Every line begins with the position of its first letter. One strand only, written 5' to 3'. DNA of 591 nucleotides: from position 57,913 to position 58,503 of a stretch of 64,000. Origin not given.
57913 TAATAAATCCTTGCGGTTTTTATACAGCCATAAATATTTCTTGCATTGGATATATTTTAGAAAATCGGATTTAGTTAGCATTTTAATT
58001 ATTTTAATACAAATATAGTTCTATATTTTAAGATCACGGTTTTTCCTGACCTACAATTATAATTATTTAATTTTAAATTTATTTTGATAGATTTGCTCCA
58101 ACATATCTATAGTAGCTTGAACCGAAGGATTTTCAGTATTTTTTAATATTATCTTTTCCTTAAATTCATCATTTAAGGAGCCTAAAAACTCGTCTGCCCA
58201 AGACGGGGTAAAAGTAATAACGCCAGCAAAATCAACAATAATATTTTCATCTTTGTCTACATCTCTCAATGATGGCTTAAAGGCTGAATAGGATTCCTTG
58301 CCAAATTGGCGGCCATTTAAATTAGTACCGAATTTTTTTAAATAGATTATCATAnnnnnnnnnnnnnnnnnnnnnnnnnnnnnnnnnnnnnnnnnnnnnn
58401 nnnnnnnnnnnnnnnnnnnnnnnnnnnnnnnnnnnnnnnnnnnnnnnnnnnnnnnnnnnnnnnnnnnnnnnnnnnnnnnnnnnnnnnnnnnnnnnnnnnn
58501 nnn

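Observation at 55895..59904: Co-directional 4-gene module: MerR-HTH-GHKL ATPase, STAS-like DUF4325, DUF2779 PD-(D/E)xK nuclease and membrane zinc ribbon, directly downstream of an IS200-like transposase (candidate uncharacterised defence/signalling system)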

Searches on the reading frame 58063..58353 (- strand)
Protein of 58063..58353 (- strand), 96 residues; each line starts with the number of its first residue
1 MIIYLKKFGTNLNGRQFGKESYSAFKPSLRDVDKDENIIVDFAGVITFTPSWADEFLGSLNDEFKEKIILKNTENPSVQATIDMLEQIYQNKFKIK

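Call 3: search_protein_families(library=pfam, proteins=[window:58063-58353:-], max_evalue=0.1)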
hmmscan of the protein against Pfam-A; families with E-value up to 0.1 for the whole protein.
window:58063-58353:- (96 aa): 1 family
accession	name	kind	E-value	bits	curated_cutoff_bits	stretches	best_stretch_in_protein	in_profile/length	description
PF14213.11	DUF4325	-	1.4e-08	34.8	23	1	33-77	14-63/64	STAS-like domain of unknown function (DUF4325)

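Call 4: search_protein_families(library=padloc, proteins=[window:58063-58353:-], max_evalue=0.1)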
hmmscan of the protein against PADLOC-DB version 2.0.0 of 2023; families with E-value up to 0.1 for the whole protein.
window:58063-58353:- (96 aa): 1 family
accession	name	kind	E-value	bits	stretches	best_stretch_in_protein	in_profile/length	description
PDLC01336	Csx1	-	0.028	12.8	1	49-96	11-57/123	CAS-III; associated_signaling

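Call 5: search_protein_families(library=ncbifam, proteins=[window:58063-58353:-], max_evalue=0.1)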
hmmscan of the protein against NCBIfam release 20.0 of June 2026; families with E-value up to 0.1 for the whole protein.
window:58063-58353:- (96 aa): 1 family
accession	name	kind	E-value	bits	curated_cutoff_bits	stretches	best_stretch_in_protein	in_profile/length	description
TIGR03403.1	nifS_epsilon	equivalog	0.037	12.9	587.7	1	6-87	25-112/382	NifS family cysteine desulfurase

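Call 44: search_protein_families(library=phrogs, proteins=[window:58063-58353:-], max_evalue=0.01)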
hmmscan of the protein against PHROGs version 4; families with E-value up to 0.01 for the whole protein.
window:58063-58353:- (96 aa): 1 family
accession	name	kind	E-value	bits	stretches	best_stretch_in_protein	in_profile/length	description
phrog_5816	-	unknown function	0.00061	19.6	1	14-88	354-431/441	-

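Call 54: search_solved_structures(query=A4, max_evalue=10, show_alignments=3)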
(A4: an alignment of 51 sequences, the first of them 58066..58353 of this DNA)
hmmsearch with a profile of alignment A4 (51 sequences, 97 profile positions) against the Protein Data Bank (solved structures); distinct sequences matched with E-value up to 10: 2.
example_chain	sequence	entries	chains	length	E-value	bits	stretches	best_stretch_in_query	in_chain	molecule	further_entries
9z7o_A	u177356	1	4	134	0.053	16.6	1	9-70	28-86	Escherichia VapS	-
6t58_A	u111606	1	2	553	0.62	13.1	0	22-50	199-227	Cellular tumor antigen p53,Protein S100-A4,Protein S100-A4,Annexin A2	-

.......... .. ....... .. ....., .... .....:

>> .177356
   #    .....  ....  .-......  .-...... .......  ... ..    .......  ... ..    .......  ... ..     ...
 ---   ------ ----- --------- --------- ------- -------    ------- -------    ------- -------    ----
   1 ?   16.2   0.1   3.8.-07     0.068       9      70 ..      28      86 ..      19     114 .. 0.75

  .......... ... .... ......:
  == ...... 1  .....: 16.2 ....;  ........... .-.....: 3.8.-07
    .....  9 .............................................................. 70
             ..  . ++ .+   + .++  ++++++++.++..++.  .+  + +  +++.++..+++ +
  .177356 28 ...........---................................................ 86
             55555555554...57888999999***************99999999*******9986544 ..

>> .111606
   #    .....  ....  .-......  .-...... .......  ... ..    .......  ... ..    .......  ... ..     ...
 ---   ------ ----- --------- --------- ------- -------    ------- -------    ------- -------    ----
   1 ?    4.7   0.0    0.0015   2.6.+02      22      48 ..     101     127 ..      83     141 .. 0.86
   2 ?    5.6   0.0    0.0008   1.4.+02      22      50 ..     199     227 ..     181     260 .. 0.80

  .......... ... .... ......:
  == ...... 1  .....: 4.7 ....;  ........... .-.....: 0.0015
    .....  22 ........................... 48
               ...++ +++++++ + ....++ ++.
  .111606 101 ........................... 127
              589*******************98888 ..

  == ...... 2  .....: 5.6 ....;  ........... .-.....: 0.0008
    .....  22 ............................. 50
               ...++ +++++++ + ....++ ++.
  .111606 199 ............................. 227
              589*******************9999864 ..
